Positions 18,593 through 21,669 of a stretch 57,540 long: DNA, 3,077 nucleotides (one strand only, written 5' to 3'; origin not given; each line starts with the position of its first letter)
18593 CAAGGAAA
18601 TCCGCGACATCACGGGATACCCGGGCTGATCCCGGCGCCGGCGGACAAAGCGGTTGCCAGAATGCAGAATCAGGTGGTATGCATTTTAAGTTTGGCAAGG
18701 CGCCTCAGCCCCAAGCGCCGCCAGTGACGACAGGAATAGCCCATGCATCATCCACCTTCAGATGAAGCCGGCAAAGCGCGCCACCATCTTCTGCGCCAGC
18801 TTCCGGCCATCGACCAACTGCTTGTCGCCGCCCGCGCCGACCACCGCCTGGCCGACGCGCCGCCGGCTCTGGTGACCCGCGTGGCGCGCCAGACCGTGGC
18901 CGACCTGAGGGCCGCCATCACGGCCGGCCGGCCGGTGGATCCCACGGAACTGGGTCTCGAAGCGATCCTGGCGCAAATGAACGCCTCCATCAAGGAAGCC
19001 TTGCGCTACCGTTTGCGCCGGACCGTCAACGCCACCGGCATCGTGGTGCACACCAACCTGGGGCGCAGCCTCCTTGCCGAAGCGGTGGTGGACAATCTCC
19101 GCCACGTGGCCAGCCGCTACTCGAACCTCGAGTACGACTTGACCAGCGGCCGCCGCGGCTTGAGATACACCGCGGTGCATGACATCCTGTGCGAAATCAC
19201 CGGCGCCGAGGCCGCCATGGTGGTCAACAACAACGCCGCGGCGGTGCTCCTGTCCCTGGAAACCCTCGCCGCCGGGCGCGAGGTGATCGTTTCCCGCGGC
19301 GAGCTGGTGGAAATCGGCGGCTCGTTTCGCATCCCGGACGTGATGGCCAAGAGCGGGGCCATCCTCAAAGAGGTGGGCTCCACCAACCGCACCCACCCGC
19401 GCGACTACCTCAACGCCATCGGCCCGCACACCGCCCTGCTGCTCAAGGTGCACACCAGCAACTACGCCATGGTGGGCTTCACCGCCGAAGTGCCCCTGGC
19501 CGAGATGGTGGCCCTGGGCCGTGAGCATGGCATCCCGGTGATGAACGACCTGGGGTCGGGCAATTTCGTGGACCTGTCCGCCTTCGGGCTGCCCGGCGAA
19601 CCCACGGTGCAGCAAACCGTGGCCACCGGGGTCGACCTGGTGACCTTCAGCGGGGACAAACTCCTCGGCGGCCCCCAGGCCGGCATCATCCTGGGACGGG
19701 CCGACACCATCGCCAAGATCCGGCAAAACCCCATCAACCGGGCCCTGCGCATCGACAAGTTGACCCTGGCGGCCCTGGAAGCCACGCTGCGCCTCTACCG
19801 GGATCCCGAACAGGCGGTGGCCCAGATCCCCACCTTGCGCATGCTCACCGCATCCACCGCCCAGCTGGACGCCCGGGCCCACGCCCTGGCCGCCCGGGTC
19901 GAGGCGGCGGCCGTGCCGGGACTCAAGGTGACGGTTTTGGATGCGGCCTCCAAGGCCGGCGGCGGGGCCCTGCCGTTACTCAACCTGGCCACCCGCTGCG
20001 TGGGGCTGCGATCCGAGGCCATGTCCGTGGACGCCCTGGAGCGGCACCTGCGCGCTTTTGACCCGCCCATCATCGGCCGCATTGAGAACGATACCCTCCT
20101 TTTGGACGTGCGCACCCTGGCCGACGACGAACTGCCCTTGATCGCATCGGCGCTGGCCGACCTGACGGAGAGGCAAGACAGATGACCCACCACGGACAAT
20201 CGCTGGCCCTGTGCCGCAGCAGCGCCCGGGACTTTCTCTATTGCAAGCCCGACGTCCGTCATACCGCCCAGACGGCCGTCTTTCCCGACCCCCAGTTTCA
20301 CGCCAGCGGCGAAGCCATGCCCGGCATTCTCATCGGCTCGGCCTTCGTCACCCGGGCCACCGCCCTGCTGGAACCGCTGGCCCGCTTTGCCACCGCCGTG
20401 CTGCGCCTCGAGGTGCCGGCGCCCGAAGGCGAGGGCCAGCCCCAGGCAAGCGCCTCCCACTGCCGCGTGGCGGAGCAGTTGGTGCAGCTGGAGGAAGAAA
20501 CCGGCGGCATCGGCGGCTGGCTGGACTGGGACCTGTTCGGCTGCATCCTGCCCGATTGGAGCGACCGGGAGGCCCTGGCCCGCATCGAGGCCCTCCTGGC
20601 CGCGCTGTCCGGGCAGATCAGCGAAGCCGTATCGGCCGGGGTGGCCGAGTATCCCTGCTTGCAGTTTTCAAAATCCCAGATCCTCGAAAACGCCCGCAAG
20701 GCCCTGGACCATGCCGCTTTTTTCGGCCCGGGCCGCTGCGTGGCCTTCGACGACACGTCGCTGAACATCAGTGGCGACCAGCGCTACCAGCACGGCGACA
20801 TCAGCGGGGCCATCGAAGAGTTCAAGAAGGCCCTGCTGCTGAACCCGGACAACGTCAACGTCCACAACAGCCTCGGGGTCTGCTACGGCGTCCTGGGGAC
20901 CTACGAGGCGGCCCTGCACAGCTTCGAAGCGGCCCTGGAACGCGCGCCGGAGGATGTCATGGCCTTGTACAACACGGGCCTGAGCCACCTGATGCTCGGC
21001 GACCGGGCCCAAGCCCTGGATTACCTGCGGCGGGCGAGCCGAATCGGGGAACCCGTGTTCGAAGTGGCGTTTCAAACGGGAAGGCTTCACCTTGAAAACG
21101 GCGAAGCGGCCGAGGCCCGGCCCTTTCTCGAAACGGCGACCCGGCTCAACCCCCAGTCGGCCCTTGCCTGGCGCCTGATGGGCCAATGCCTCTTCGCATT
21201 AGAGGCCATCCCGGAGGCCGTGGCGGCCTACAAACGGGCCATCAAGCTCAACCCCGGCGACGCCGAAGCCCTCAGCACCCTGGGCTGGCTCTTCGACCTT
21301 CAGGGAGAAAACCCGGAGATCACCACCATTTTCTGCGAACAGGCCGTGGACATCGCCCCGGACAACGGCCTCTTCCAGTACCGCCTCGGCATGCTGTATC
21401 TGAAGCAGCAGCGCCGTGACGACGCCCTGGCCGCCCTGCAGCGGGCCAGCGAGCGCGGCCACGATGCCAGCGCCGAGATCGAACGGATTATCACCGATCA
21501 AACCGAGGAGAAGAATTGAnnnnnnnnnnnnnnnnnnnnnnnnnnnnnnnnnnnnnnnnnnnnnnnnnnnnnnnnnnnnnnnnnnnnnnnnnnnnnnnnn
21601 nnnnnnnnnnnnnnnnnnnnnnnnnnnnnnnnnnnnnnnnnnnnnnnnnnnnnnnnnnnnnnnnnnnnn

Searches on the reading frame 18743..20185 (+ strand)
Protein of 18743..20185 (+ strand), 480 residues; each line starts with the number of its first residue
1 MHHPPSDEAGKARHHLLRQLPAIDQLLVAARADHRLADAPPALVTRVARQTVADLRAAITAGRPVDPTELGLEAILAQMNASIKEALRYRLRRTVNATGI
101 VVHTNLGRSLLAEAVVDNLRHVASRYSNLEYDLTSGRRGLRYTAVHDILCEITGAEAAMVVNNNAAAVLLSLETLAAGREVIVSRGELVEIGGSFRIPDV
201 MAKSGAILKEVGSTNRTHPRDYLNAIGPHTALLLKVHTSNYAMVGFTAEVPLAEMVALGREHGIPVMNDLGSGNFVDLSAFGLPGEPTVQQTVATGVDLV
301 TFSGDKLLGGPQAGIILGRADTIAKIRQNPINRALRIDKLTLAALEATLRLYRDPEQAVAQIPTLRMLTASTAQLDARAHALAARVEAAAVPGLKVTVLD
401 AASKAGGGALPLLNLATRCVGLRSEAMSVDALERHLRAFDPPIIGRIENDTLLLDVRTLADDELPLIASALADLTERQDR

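Call 22: search_protein_families(library=ncbifam, proteins=[window:18743-20185:+], max_evalue=1e-10)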
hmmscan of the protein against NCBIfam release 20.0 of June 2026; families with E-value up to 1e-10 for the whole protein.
window:18743-20185:+ (480 aa): 3 families
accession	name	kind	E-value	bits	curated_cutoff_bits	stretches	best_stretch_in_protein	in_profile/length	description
TIGR00474.1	selA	equivalog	1.1e-187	624.5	267.9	1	17-472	1-454/455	L-seryl-tRNA(Sec) selenium transferase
TIGR01437.1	selA_rel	subfamily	1.8e-22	79.8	385.3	1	88-374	4-281/363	DgaE family pyridoxal phosphate-dependent ammonia lyase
NF047797.1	glminPNH3LysDgaE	equivalog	1.2e-19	70.6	600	1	89-478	7-365/367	D-glucosaminate-6-phosphate ammonia lyase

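Call 60: find_encoding_contigs(protein=window:18743-20185:+, flank=10000, max_places=2)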
Protein window:18743-20185:+ (480 aa): no gene with exactly this product is on record in the collection.

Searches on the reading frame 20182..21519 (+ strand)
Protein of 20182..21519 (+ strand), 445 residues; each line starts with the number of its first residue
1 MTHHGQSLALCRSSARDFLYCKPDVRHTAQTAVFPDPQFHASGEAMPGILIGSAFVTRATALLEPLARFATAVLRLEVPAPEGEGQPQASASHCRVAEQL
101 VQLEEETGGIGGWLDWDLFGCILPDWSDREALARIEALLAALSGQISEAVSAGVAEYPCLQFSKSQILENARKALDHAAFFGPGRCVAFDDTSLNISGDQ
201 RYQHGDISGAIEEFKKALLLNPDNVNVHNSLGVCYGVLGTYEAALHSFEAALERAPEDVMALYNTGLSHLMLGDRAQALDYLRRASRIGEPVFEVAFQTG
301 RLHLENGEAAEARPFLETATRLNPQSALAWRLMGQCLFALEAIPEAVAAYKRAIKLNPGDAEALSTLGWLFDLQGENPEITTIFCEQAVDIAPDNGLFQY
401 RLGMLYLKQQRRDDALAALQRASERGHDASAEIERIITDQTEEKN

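Call 22: search_protein_families(library=ncbifam, proteins=[window:20182-21519:+], max_evalue=1e-10)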
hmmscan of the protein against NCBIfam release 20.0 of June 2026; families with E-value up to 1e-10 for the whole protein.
window:20182-21519:+ (445 aa): 6 families
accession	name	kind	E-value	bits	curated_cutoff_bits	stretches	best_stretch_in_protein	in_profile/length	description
TIGR02917.1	PEP_TPR_lipo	equivalog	2.9e-24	85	312.2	1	204-429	342-566/899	XrtA/PEP-CTERM system TPR-repeat protein PrsT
NF040959.1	MamA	equivalog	3.4e-22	78.9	200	0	299-422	43-165/204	magnetosome protein MamA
TIGR02552.1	LcrH_SycD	equivalog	4.1e-19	68.7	104.8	0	200-289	27-116/136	SycD/LcrH family type III secretion system chaperone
TIGR02521.1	type_IV_pilW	equivalog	2.2e-18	66.7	154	0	203-285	43-125/234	type IV pilus biogenesis/stability protein PilW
NF033762.1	social_mot_Tgl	equivalog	1.3e-13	50.9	225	0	200-332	40-175/252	social motility TPR repeat lipoprotein Tgl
NF047558.1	TPR_END_plus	domain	2e-12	46.9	32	0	261-295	1-35/56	TPR end-of-group domain-containing protein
